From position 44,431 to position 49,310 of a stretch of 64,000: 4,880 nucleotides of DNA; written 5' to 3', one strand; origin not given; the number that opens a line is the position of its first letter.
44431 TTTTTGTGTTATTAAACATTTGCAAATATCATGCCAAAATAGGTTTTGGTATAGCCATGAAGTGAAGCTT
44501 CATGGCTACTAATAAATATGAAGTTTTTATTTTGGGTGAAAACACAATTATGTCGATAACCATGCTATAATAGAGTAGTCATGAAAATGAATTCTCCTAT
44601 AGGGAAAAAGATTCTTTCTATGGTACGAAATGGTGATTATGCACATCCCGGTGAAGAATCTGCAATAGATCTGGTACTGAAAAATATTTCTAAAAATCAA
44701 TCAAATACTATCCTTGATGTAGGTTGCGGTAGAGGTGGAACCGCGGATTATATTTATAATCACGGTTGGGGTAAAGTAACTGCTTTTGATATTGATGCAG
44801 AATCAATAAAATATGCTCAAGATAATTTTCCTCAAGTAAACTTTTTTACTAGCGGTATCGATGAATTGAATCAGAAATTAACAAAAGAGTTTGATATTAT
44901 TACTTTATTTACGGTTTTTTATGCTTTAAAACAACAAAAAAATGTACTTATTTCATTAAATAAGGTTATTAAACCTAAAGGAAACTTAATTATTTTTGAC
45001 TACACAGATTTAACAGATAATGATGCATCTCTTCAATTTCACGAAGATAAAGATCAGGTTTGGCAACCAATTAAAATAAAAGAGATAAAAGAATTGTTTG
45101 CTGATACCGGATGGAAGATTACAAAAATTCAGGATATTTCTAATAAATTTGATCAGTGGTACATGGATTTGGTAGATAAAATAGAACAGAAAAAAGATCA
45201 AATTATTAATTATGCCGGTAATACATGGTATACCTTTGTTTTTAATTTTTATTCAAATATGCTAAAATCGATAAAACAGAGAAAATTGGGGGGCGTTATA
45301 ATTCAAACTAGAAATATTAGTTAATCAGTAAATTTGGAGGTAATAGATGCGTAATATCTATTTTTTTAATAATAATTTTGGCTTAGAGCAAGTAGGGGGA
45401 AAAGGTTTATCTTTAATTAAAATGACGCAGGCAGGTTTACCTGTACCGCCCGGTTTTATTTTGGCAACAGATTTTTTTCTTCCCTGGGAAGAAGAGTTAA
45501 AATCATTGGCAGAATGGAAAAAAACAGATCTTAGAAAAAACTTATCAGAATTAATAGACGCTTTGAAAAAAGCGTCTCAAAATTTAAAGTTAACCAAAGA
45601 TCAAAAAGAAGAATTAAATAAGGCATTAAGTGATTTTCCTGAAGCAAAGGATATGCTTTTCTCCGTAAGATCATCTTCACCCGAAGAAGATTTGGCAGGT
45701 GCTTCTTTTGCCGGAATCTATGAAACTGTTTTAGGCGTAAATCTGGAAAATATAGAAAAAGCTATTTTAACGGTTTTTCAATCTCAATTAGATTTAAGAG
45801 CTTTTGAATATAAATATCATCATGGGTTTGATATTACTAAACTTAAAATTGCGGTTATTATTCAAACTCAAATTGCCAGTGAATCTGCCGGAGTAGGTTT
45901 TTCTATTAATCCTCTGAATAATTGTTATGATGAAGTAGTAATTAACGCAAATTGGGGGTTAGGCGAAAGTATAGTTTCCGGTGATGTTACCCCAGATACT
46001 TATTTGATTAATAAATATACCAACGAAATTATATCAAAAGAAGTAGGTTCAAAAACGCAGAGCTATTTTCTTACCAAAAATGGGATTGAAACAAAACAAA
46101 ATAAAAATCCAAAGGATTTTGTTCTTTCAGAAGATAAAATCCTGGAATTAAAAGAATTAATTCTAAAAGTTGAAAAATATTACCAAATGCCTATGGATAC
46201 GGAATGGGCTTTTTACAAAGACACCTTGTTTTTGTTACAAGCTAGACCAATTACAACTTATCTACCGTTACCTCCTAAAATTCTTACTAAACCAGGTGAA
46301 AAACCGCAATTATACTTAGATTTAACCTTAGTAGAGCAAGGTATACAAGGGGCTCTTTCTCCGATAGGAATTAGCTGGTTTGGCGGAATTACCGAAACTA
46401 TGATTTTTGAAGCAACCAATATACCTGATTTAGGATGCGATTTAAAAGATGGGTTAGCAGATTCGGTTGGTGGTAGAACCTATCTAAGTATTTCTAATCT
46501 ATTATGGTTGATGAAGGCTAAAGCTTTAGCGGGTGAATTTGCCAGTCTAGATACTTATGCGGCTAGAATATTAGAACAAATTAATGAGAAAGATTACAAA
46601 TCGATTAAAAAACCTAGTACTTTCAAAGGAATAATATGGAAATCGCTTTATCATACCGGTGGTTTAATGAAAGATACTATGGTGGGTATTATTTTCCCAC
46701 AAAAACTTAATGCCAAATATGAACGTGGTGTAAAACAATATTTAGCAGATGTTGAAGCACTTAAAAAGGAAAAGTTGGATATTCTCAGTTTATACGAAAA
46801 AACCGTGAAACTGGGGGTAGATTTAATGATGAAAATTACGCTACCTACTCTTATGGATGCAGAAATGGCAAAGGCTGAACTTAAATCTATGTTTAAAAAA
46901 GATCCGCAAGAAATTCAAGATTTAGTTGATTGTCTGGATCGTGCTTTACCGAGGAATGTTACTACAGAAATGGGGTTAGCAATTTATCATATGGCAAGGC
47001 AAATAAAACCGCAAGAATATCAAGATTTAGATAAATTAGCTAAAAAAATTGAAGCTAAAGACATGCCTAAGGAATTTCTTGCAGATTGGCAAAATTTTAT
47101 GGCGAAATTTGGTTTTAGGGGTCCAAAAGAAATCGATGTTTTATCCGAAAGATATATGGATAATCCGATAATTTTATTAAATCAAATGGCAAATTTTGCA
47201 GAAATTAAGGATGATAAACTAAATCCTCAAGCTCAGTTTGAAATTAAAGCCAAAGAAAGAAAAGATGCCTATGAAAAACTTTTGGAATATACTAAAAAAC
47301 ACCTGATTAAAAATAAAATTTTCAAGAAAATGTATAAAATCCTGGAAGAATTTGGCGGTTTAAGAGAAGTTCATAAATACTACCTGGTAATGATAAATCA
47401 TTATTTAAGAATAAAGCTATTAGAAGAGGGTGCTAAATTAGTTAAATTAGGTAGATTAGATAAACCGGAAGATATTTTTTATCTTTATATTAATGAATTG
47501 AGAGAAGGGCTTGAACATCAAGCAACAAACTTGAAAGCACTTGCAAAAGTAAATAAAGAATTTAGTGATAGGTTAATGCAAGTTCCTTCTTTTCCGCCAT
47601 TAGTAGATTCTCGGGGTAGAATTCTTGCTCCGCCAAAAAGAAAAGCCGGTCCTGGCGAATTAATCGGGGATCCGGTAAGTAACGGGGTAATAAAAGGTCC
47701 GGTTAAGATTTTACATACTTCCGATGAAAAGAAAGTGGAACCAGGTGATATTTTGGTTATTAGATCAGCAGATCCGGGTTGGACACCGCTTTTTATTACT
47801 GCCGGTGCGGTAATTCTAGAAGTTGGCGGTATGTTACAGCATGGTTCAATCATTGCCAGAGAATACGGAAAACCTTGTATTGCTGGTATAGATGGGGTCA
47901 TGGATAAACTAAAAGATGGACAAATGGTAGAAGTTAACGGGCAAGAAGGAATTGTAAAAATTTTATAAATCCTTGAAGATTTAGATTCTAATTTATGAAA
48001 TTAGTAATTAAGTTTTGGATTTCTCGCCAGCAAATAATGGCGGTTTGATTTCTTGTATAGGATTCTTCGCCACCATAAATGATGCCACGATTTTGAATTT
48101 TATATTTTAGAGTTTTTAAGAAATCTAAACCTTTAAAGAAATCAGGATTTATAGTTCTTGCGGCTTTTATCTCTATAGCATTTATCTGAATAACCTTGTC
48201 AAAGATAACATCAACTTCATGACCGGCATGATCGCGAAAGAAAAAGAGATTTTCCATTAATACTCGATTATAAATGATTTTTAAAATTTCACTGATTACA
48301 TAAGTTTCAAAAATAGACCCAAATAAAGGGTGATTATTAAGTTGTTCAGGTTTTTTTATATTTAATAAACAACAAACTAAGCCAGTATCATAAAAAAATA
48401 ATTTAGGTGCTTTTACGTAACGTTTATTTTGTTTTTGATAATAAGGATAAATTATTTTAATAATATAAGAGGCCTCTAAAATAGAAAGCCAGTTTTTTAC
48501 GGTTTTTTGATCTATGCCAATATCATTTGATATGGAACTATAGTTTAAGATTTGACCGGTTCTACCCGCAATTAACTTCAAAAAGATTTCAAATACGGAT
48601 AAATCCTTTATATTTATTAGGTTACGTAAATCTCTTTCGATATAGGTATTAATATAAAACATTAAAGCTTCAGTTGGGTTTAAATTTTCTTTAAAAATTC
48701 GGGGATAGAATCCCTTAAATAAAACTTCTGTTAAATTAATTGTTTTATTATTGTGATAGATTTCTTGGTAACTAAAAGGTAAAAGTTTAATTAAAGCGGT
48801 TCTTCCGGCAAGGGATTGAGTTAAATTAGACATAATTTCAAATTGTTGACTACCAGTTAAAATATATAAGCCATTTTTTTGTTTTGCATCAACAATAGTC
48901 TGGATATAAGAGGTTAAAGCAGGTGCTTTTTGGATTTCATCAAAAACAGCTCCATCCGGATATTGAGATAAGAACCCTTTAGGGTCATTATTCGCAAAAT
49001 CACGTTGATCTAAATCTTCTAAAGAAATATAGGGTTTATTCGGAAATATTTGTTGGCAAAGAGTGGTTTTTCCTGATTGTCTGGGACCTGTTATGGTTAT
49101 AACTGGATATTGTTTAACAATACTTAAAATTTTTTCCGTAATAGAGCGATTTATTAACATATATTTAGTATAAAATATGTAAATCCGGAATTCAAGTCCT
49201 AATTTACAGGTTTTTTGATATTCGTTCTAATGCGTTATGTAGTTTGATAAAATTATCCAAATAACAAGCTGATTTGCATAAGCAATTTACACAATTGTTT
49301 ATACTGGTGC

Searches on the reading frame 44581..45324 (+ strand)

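Call 37: search_protein_families(library=pfam, proteins=[window:44581-45324:+], max_evalue=0.001)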
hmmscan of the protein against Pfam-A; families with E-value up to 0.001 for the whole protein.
window:44581-45324:+ (247 aa): 12 families
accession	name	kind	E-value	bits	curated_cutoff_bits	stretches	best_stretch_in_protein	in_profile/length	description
PF13489.12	Methyltransf_23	-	2.1e-17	63.8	27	1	24-182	5-163/164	Methyltransferase domain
PF13847.12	Methyltransf_31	-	8.7e-15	55.1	27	1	40-177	3-145/145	Methyltransferase domain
PF13649.12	Methyltransf_25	-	1.5e-13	51.7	27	1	44-134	1-97/97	Methyltransferase domain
PF08241.18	Methyltransf_11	-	1.9e-13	51.3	21.2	1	45-138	1-95/95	Methyltransferase domain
PF08242.18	Methyltransf_12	-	2.5e-11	44.6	30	1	45-136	1-98/98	Methyltransferase domain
PF02353.26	CMAS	-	1e-07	32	27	1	28-218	50-250/273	Mycolic acid cyclopropane synthetase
PF03848.20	TehB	-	5.7e-07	29.6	20.4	1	41-145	31-139/193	Tellurite resistance protein TehB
PF05175.20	MTS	-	8.4e-07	29.2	23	1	20-108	11-103/170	Methyltransferase small domain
PF01209.24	Ubie_methyltran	-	4.7e-06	26.6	20.1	1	32-145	39-158/233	ubiE/COQ5 methyltransferase family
PF01728.25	FtsJ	-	6e-06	26.7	24.1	1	38-108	20-96/181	FtsJ-like methyltransferase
PF06325.19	PrmA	-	6.8e-05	22.9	22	1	33-108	155-231/296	Ribosomal protein L11 methyltransferase (PrmA)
PF08003.17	Methyltransf_9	-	0.00013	21.5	23.8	1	30-138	105-217/315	Protein of unknown function (DUF1698)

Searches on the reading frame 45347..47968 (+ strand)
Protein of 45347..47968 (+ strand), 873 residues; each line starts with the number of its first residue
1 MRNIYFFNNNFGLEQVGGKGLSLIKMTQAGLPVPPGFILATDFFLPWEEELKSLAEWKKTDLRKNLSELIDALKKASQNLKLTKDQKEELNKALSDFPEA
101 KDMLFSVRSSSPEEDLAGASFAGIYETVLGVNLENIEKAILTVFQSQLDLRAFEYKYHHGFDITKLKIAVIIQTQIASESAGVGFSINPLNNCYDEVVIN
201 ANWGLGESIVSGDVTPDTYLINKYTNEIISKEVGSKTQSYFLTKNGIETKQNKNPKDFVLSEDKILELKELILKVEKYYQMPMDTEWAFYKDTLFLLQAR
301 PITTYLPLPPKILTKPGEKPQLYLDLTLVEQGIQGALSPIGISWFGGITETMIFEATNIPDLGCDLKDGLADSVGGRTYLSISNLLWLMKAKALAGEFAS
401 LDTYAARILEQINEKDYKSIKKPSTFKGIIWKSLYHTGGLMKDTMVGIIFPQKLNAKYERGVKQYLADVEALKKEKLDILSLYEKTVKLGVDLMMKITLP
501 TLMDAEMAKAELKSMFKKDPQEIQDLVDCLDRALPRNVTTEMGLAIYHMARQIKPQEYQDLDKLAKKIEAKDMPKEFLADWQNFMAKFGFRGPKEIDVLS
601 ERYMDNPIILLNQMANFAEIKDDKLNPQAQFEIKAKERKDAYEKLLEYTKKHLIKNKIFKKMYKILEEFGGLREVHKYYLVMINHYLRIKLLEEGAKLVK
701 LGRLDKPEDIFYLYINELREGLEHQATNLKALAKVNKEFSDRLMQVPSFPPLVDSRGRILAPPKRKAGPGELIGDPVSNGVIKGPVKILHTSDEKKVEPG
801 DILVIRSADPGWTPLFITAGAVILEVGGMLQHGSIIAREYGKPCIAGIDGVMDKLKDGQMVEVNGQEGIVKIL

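Call 37: search_protein_families(library=pfam, proteins=[window:45347-47968:+], max_evalue=0.001)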
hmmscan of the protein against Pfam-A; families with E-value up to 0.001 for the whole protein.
window:45347-47968:+ (873 aa): 2 families
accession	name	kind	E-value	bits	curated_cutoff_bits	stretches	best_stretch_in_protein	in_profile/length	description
PF01326.24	PPDK_N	-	2.7e-71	241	27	1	14-304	2-311/328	Pyruvate phosphate dikinase, AMP/ATP-binding domain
PF00391.29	PEP-utilizers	-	6.2e-20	71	23.1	1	798-868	2-72/72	PEP-utilising enzyme, mobile domain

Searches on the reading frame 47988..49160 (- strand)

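Call 37: search_protein_families(library=pfam, proteins=[window:47988-49160:-], max_evalue=0.001)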
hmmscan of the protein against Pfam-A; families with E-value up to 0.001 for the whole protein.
window:47988-49160:- (390 aa): 2 families
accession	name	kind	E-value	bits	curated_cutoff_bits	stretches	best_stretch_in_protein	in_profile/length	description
PF13635.12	DUF4143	-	4.9e-46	156.8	28.1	1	175-333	1-159/160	Domain of unknown function (DUF4143)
PF13173.12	AAA_14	-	6.7e-29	100.9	27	1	19-134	3-128/129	AAA domain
